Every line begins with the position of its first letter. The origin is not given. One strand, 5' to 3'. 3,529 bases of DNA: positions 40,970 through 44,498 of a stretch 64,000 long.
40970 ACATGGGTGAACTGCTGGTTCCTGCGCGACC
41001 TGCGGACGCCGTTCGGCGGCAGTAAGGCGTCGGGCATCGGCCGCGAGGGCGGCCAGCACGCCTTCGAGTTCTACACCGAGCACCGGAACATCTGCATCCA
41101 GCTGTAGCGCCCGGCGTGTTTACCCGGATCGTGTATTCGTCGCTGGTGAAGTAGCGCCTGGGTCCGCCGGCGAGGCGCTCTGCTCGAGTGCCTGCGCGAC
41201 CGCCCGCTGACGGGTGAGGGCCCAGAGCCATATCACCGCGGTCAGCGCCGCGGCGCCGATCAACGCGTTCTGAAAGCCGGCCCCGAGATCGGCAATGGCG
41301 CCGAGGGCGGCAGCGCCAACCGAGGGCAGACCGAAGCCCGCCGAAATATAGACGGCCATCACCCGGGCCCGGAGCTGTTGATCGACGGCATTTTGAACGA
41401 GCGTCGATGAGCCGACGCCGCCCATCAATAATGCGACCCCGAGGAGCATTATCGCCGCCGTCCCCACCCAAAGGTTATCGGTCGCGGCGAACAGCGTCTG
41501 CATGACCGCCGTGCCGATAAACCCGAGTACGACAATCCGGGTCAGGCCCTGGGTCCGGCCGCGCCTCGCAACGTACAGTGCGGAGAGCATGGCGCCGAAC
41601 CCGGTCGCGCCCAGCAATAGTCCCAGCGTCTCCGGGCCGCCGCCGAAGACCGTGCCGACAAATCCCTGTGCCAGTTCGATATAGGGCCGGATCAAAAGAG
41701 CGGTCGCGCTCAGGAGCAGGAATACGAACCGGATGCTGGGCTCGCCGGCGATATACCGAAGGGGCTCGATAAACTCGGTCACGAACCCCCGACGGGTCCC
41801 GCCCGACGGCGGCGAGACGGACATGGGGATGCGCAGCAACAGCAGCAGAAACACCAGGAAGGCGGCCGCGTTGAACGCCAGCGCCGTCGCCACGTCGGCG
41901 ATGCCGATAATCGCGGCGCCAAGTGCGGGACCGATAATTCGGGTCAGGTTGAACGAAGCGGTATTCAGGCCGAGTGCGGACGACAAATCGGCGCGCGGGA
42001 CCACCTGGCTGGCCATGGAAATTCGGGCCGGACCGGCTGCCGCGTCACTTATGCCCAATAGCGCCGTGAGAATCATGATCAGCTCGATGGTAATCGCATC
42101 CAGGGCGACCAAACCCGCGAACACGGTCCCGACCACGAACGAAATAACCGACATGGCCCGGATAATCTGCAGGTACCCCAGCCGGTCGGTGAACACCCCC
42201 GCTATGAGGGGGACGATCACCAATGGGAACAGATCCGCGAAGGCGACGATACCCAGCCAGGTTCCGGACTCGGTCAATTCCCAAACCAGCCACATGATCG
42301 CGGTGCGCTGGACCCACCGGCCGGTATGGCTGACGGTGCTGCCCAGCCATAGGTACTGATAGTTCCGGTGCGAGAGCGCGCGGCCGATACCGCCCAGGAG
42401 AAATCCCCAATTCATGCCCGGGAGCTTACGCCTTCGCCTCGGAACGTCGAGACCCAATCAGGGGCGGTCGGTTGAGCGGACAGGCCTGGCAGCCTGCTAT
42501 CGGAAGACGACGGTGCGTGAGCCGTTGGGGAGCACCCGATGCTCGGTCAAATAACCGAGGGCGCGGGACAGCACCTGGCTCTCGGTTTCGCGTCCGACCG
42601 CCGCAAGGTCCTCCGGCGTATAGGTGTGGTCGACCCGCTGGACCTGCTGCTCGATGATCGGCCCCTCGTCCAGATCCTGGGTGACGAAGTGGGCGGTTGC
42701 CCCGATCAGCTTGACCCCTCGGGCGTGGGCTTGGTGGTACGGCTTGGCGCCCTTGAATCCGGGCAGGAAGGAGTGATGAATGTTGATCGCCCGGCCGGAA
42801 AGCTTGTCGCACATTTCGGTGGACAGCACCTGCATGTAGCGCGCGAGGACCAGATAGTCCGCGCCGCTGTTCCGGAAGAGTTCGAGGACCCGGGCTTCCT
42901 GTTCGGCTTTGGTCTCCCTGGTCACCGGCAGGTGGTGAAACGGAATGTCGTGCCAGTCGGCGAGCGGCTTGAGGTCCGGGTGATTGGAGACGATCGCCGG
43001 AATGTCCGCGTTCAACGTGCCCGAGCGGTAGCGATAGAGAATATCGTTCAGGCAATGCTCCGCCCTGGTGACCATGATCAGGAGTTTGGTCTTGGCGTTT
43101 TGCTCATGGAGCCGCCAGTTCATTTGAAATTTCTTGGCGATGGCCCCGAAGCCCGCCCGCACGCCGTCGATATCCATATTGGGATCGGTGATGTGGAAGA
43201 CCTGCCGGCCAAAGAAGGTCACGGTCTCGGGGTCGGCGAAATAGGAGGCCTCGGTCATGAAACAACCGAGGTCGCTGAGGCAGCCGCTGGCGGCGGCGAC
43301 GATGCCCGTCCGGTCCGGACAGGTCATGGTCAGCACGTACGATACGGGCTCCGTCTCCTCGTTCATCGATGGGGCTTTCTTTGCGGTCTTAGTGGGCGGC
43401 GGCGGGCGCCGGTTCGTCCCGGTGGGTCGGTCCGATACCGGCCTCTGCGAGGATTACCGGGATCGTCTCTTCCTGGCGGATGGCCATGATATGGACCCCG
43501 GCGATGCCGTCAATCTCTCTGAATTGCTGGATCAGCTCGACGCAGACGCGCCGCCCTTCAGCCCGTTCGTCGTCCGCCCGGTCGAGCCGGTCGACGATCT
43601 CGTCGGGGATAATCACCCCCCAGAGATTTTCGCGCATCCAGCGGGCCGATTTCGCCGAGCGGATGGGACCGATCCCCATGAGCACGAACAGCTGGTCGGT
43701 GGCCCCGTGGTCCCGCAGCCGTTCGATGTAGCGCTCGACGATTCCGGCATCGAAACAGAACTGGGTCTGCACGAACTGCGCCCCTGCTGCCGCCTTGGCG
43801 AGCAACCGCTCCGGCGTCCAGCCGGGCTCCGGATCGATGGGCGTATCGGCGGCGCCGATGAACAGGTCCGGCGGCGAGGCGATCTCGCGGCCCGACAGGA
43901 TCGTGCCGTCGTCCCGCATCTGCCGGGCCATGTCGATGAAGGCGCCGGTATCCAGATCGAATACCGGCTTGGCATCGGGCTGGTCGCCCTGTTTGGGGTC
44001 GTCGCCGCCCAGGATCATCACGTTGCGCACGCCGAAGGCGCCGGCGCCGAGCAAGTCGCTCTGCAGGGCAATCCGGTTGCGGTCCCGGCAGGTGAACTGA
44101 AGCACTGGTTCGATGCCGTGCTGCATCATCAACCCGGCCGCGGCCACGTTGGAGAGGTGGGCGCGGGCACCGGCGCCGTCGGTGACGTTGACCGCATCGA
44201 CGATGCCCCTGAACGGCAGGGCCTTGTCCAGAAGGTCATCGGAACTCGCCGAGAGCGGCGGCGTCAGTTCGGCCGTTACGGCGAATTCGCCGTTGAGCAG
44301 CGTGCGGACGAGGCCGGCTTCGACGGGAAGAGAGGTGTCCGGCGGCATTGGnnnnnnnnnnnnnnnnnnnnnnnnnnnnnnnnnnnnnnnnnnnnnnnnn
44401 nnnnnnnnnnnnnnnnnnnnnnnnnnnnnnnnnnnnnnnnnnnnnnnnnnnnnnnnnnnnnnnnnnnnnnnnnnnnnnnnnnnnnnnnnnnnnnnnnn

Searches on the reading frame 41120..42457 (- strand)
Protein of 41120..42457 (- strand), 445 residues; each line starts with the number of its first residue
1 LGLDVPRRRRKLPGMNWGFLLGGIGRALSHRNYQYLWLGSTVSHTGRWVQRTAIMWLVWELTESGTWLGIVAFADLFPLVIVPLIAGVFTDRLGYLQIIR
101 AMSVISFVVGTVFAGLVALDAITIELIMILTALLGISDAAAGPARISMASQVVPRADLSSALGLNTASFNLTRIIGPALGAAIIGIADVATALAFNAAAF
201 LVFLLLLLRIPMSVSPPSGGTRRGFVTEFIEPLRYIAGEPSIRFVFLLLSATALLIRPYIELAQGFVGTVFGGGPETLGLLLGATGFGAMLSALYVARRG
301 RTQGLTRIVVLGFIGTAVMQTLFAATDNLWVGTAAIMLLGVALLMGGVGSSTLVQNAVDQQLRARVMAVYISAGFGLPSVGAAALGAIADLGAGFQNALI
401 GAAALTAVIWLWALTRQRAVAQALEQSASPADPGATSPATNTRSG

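Call 3: search_protein_families(library=pfam, proteins=[window:41120-42457:-], max_evalue=0.1)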
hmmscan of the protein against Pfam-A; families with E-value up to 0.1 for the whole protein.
window:41120-42457:- (445 aa): 2 families
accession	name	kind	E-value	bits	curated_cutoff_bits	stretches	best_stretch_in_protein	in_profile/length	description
PF05977.19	MFS_3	-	4.7e-43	147.9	27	1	28-422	7-400/524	Transmembrane secretion effector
PF07690.21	MFS_1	-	1.2e-21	77.5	33.4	2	36-251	1-214/347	Major Facilitator Superfamily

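Call 4: search_protein_families(library=ncbifam, proteins=[window:41120-42457:-], max_evalue=0.1)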
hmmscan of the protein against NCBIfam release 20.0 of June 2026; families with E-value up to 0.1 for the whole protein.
window:41120-42457:- (445 aa): 13 families
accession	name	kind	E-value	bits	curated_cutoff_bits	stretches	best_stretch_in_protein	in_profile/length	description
TIGR00900.1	2A0121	subfamily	6.1e-45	154.1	319.6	1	33-390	1-361/364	H+ Antiporter protein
NF007792.0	PRK10489.1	equivalog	1.3e-22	80.4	324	1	30-422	16-407/419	enterobactin transporter EntS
NF000246.1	macrolide_MefC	exception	9.7e-16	57.8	870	1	31-405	8-384/407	macrolide efflux MFS transporter Mef(C)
NF012178.0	tet_MFS_V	exception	1.8e-12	47.1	640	1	30-405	7-390/409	tetracycline efflux MFS transporter Tet(V)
NF052575.1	MFS_efflux_Tap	equivalog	3.7e-11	42.6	625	1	38-403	10-381/401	multidrug efflux MFS transporter Tap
TIGR00880.1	2_A_01_02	superfamily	1.1e-08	35.3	131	1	78-210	11-137/141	multidrug resistance protein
NF006386.0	PRK08633.1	equivalog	1.1e-07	29.9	1221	1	59-369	40-362/1147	acyl-[ACP]--phospholipid O-acyltransferase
NF000245.1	macrolide_MefA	exception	5.6e-06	25.7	675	1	32-370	10-351/405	macrolide efflux MFS transporter Mef(A)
TIGR00881.1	2A0104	subfamily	6.5e-06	25.4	407.75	2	65-209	29-169/379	phosphoglycerate transporter protein PgtP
NF007107.1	PRK09556.1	equivalog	0.00061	18.9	497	1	64-176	63-175/469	hexose-6-phosphate:phosphate antiporter UhpT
NF000154.1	macrolide_MefEN2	exception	0.0014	18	800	1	49-310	25-284/401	macrolide efflux MFS transporter Mef(En2)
NF000051.1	macrolide_MefB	exception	0.0037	16.2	800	1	33-373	11-353/409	macrolide efflux MFS transporter Mef(B)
NF045488.1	tet_MFS_62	exception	0.043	12.9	775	1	261-415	27-176/385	tetracycline efflux MFS transporter Tet(62)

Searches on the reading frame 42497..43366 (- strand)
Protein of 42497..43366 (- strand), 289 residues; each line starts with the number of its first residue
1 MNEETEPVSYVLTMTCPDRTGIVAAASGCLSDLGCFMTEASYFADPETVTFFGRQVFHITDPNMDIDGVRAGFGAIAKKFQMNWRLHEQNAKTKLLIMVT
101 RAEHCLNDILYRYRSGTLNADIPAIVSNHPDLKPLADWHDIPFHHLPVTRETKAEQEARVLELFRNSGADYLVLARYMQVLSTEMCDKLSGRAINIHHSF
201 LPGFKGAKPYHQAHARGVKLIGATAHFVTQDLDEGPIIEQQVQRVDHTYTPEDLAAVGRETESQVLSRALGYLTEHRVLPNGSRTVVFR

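Call 3: search_protein_families(library=pfam, proteins=[window:42497-43366:-], max_evalue=0.1)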
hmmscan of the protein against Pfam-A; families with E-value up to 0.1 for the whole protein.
window:42497-43366:- (289 aa): 2 families
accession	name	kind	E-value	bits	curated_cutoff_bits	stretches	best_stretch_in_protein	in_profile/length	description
PF00551.24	Formyl_trans_N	-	3.7e-38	131.5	26.1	1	94-270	2-181/181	Formyl transferase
PF01842.31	ACT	-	0.1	12.9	27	0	10-35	1-26/66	ACT domain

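Call 4: search_protein_families(library=ncbifam, proteins=[window:42497-43366:-], max_evalue=0.1)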
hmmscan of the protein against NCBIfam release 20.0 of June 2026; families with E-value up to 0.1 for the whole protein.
window:42497-43366:- (289 aa): 7 families
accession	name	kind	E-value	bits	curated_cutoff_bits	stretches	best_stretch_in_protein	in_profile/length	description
NF004684.0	PRK06027.1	subfamily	5.9e-119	397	223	1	9-289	6-286/286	formyltetrahydrofolate deformylase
TIGR00655.1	PurU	equivalog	7.8e-95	317.7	285.95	1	11-288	2-280/280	formyltetrahydrofolate deformylase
TIGR00639.1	PurN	equivalog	3.2e-27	95.3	150.1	1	95-278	3-189/192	phosphoribosylglycinamide formyltransferase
TIGR00460.1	fmt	equivalog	2.3e-17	63.1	201.5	1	144-276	56-187/315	methionyl-tRNA formyltransferase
NF005414.0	PRK06988.1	equivalog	1.5e-10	40.6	316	1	153-275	62-184/311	formyltransferase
NF005998.1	PRK08125.1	equivalog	4.2e-08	32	777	1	162-277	69-184/649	bifunctional UDP-4-amino-4-deoxy-L-arabinose formyltransferase/UDP-glucuronic acid oxidase ArnA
NF005755.0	PRK07579.1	equivalog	0.00024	21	238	1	179-256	76-150/245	dTDP-4-amino-4,6-dideoxyglucose formyltransferase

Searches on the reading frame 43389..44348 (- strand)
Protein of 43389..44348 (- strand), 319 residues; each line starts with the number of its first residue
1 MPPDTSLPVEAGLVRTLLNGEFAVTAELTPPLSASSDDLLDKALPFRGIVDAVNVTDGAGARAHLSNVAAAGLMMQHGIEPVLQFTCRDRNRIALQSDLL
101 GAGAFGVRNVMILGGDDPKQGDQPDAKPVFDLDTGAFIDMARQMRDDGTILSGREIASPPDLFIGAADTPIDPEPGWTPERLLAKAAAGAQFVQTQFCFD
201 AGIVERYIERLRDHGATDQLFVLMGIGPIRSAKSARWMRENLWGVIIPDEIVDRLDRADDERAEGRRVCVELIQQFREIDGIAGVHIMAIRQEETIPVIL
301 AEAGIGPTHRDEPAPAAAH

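Call 3: search_protein_families(library=pfam, proteins=[window:43389-44348:-], max_evalue=0.1)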
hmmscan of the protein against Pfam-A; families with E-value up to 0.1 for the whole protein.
window:43389-44348:- (319 aa): 1 family
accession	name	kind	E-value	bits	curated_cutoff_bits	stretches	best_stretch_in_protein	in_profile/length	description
PF02219.23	MTHFR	-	2.8e-37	129.1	24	1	18-304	7-287/287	Methylenetetrahydrofolate reductase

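Call 4: search_protein_families(library=ncbifam, proteins=[window:43389-44348:-], max_evalue=0.1)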
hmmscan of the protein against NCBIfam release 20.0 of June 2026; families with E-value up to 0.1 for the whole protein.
window:43389-44348:- (319 aa): 4 families
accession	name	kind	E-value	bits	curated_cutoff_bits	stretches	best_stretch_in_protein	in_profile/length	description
NF006396.0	PRK08645.1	equivalog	2.4e-54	184.5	453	1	11-289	312-587/611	bifunctional homocysteine S-methyltransferase/methylenetetrahydrofolate reductase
TIGR00676.1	fadh2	equivalog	5.2e-19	68.6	293.7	1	27-301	4-272/275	methylenetetrahydrofolate reductase [NAD(P)H]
TIGR00677.1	fadh2_euk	equivalog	6e-17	61.9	310.05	1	53-305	33-277/281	methylenetetrahydrofolate reductase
NF006950.0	PRK09432.1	equivalog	0.00019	20.8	382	1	183-288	170-275/296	methylenetetrahydrofolate reductase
